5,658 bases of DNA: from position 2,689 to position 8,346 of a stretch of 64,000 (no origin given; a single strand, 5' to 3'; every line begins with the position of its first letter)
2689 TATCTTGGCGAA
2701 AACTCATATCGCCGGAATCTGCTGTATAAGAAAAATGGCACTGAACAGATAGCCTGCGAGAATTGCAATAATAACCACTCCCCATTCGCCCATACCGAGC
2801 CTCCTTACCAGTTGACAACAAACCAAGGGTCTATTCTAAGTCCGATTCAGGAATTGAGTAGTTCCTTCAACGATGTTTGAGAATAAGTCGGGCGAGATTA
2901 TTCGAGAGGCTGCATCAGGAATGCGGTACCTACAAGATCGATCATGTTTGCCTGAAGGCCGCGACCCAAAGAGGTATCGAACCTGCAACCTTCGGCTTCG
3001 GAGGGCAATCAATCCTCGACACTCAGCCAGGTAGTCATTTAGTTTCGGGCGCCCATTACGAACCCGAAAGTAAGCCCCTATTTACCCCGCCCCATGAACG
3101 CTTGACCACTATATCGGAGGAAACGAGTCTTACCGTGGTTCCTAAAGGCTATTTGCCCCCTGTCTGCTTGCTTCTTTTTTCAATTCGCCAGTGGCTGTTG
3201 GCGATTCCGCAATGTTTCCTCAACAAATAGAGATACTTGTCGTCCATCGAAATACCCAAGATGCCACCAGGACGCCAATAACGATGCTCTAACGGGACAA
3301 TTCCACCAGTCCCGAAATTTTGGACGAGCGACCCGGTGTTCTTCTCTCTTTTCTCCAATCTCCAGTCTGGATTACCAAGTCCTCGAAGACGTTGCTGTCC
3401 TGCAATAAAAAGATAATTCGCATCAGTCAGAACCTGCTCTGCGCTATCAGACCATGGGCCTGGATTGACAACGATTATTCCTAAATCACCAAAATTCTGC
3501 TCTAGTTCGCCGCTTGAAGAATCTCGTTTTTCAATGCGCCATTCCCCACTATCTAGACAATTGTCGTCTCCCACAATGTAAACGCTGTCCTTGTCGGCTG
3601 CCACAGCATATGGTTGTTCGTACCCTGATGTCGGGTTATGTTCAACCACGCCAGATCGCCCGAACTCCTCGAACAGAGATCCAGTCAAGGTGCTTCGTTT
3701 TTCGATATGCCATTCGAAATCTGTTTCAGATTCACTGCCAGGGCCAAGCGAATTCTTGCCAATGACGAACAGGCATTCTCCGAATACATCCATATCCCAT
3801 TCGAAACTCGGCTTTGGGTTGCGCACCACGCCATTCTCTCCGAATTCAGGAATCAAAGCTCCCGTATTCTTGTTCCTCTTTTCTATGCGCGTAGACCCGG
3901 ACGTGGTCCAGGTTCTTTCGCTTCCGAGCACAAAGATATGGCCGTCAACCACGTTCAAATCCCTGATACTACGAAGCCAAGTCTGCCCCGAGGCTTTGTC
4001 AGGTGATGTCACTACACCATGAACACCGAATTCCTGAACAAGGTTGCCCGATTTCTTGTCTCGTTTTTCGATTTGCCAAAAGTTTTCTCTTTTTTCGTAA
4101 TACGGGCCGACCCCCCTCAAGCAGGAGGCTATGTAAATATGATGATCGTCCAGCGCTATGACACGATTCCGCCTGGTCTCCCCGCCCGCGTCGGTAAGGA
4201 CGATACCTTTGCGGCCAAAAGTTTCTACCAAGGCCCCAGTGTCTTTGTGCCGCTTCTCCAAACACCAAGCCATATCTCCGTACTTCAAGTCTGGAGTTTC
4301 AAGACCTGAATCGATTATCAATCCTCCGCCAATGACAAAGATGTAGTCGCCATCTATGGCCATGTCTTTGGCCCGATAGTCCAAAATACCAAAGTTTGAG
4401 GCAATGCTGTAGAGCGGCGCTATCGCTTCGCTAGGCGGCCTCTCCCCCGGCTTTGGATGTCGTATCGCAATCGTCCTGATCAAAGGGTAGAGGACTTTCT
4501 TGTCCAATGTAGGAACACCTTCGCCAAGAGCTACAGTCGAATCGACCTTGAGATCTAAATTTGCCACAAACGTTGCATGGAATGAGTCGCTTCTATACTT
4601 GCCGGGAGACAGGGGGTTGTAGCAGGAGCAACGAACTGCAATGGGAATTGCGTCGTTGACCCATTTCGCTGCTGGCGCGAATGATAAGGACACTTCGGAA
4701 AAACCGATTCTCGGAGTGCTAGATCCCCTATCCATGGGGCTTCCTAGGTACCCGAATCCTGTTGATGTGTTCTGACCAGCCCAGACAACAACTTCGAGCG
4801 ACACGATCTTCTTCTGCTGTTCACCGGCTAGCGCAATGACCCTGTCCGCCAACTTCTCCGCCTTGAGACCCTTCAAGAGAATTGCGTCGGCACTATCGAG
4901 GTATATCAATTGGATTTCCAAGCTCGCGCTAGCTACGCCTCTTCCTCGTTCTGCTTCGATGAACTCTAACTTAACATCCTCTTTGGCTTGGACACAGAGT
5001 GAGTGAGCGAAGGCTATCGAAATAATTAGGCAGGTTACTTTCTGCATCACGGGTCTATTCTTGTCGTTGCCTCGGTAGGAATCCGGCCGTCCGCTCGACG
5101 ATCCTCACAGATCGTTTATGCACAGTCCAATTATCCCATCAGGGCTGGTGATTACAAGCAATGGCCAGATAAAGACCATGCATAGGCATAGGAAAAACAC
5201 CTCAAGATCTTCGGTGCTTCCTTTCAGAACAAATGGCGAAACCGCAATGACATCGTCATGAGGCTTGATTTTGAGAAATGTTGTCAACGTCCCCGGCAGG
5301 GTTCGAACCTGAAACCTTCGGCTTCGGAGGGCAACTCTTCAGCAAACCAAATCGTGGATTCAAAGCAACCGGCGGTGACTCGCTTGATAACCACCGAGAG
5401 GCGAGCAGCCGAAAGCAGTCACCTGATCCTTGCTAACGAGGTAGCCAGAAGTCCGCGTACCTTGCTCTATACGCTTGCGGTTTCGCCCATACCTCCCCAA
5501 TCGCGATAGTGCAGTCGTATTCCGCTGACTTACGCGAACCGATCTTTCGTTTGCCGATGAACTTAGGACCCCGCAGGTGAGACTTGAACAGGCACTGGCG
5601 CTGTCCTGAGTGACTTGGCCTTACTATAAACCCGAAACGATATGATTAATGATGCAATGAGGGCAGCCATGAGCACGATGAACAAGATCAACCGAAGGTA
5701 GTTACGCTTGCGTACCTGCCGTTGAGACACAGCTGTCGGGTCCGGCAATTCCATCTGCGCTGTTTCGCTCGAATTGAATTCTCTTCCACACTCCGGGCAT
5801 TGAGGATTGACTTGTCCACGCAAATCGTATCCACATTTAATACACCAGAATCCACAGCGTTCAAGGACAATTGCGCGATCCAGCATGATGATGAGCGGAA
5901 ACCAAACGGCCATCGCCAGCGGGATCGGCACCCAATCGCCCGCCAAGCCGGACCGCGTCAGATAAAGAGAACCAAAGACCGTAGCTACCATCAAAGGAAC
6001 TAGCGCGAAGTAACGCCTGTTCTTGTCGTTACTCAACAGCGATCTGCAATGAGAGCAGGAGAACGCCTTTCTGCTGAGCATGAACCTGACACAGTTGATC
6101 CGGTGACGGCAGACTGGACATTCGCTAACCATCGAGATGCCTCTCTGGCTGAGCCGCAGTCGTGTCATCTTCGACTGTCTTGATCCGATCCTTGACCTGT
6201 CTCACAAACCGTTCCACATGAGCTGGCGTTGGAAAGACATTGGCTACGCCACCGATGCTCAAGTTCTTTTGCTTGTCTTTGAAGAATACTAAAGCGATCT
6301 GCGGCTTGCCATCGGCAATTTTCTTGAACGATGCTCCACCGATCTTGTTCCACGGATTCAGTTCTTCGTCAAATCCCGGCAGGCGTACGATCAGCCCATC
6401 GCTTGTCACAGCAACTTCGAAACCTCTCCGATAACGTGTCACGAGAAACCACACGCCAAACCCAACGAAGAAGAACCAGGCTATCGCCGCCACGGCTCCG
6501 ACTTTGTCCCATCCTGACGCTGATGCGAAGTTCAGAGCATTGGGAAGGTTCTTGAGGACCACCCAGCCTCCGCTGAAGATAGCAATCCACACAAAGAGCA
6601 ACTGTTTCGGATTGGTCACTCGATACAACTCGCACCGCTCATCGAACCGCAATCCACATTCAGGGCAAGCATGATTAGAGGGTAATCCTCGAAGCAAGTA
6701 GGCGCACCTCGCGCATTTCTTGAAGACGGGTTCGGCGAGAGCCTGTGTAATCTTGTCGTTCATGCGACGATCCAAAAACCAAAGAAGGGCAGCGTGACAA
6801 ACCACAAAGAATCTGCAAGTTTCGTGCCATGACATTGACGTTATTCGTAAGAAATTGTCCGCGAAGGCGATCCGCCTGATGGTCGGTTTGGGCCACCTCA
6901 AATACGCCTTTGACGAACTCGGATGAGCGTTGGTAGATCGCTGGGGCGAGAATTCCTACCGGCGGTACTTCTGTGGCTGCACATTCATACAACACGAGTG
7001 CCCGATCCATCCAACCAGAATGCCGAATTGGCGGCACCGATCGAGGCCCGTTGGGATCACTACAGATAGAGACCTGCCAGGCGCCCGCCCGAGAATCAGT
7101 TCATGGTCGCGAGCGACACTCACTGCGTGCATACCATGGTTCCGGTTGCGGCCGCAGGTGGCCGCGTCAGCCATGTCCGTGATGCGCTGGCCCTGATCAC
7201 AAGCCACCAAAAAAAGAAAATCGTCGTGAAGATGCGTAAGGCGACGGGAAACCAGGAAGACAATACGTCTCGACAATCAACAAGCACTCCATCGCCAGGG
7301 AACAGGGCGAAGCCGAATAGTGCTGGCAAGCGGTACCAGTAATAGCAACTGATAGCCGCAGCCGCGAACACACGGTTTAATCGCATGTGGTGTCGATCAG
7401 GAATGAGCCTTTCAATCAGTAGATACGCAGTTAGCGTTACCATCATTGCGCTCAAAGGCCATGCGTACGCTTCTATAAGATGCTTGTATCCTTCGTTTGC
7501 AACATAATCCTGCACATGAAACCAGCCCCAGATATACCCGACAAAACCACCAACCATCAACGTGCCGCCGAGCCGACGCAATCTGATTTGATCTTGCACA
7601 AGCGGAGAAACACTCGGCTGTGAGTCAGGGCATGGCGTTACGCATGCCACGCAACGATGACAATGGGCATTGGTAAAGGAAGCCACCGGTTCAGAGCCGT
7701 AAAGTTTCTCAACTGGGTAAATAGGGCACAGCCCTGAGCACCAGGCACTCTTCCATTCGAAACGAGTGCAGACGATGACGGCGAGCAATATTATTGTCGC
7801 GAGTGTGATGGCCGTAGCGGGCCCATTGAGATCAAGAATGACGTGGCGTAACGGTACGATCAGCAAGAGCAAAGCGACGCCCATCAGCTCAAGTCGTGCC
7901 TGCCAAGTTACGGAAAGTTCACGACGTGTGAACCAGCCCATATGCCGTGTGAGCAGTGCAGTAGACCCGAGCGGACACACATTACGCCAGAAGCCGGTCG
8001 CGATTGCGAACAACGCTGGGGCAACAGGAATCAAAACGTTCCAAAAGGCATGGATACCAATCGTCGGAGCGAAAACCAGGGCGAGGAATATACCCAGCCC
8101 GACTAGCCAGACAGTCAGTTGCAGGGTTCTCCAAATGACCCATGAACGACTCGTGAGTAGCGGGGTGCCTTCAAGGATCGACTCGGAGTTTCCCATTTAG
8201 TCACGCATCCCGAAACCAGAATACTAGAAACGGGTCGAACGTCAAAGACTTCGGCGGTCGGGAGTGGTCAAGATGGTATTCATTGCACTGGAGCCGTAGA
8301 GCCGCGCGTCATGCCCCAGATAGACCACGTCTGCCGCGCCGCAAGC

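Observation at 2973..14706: tRNA-Arg(CCG) followed by three decayed direct repeats of its 3' half: remnants of serial integrations without an integrase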

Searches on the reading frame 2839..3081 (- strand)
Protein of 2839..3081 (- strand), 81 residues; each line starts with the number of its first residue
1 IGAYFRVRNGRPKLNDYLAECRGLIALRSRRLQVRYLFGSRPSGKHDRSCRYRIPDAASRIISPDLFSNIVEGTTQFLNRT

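Call 64: search_protein_families(library=pfam, proteins=[window:2839-3081:-], max_evalue=1)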
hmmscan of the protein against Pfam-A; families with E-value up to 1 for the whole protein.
window:2839-3081:- (81 aa): 0 families

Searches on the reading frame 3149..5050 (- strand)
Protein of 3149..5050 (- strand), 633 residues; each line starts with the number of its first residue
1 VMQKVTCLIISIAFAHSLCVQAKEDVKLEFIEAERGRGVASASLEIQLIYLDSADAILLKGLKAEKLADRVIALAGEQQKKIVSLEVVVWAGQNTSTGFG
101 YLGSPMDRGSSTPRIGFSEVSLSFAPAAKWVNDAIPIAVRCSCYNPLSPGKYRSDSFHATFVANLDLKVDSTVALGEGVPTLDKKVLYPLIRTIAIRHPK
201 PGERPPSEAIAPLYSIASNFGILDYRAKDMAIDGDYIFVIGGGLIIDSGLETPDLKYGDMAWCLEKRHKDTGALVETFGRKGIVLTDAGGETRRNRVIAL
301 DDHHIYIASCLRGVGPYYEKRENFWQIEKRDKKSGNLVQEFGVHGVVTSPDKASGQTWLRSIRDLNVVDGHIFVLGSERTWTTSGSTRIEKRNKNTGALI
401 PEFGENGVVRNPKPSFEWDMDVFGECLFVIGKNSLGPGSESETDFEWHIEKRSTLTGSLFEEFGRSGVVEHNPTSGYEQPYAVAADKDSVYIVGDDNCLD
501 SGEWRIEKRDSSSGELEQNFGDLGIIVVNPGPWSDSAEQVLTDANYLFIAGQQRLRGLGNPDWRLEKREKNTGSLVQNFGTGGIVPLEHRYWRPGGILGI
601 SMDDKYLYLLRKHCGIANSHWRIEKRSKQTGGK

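Call 13: search_protein_families(library=pfam, proteins=[window:3149-5050:-], max_evalue=0.01)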
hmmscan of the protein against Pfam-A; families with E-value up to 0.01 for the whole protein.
window:3149-5050:- (633 aa): 1 family
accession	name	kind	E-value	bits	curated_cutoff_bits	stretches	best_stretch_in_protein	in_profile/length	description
PF01011.28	PQQ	-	0.005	16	26.7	0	376-410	113-147/595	Glucose/ethanol/alcohol dehydrogenase, beta-propeller domain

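Call 60: search_protein_families(library=ncbifam, proteins=[window:3149-5050:-], max_evalue=0.01)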
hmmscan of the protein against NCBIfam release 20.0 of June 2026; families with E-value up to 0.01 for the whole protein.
window:3149-5050:- (633 aa): 1 family
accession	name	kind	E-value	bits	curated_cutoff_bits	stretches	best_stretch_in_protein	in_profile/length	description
NF006325.0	PRK08541.1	subfamily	1.4e-05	25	210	0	446-479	182-215/221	flagellin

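Call 61: search_protein_families(library=phrogs, proteins=[window:3149-5050:-], max_evalue=0.001)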
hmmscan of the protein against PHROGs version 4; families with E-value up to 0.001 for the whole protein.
window:3149-5050:- (633 aa): 0 families

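Call 62: search_protein_families(library=padloc, proteins=[window:3149-5050:-], max_evalue=0.001)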
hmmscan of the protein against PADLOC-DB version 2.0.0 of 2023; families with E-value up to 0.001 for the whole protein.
window:3149-5050:- (633 aa): 0 families

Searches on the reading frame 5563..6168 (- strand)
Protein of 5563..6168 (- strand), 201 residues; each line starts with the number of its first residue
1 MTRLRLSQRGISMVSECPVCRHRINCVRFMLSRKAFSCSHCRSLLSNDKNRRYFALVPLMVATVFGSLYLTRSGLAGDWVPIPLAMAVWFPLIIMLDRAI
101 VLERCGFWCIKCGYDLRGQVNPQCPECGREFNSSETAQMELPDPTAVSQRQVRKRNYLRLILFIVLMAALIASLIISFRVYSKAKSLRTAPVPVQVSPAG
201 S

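Call 13: search_protein_families(library=pfam, proteins=[window:5563-6168:-], max_evalue=0.01)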
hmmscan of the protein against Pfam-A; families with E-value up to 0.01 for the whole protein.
window:5563-6168:- (201 aa): 1 family
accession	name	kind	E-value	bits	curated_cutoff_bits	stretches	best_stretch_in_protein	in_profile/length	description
PF07191.17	Zn_ribbon_6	-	0.0037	17.7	25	0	10-48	25-62/67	Double zinc ribbon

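Call 60: search_protein_families(library=ncbifam, proteins=[window:5563-6168:-], max_evalue=0.01)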
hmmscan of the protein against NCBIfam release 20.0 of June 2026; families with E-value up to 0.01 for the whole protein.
window:5563-6168:- (201 aa): 1 family
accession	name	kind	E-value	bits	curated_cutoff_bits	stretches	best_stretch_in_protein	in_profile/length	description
NF033497.1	rubre_like_arch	subfamily_domain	0.0058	16.3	32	1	109-133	3-28/34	rubrerythrin-like domain-containing protein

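Call 61: search_protein_families(library=phrogs, proteins=[window:5563-6168:-], max_evalue=0.001)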
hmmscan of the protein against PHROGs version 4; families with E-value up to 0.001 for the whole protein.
window:5563-6168:- (201 aa): 1 family
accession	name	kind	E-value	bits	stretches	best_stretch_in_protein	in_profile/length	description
phrog_4852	-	unknown function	0.00078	20.2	0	105-176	12-80/194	-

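Call 62: search_protein_families(library=padloc, proteins=[window:5563-6168:-], max_evalue=0.001)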
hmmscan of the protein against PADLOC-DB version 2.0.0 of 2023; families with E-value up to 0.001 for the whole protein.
window:5563-6168:- (201 aa): 0 families

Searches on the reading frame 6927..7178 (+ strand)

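Call 64: search_protein_families(library=pfam, proteins=[window:6927-7178:+], max_evalue=1)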
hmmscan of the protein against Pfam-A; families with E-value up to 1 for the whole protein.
window:6927-7178:+ (84 aa): 1 family
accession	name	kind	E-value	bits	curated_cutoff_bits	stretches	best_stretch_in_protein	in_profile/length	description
PF05598.16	DUF772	-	0.014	15.8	23.1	1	1-39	27-64/74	Transposase domain (DUF772)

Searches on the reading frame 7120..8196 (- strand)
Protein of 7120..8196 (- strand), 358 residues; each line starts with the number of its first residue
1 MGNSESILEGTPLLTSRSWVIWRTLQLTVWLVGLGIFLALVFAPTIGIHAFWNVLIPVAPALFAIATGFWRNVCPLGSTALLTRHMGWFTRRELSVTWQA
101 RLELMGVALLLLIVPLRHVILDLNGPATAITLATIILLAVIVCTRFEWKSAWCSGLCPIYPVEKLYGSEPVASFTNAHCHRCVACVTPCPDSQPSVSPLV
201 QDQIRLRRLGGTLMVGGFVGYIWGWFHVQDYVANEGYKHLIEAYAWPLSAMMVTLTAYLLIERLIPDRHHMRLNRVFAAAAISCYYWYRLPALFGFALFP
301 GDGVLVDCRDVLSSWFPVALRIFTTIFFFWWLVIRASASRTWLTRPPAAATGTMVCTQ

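Call 13: search_protein_families(library=pfam, proteins=[window:7120-8196:-], max_evalue=0.01)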
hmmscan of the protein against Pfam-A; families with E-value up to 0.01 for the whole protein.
window:7120-8196:- (358 aa): 0 families

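Call 60: search_protein_families(library=ncbifam, proteins=[window:7120-8196:-], max_evalue=0.01)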
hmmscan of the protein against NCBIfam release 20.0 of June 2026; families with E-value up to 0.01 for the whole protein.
window:7120-8196:- (358 aa): 2 families
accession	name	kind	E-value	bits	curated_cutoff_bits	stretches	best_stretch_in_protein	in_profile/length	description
NF007013.0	PRK09477.1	equivalog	1.1e-05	24.7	234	1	130-202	174-249/286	quinol dehydrogenase ferredoxin subunit NapH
TIGR02163.1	napH_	subfamily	0.0012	18.5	213.05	1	131-193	152-217/255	NapH/MauN family ferredoxin-type protein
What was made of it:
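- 7120..8196 (-): NapH-like membrane polyferredoxin (segment B). weak NapH/MauN match (call 60)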

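Call 61: search_protein_families(library=phrogs, proteins=[window:7120-8196:-], max_evalue=0.001)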
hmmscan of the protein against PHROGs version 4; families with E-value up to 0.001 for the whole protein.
window:7120-8196:- (358 aa): 0 families

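Call 62: search_protein_families(library=padloc, proteins=[window:7120-8196:-], max_evalue=0.001)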
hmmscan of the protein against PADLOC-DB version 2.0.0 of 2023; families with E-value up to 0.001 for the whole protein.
window:7120-8196:- (358 aa): 0 families
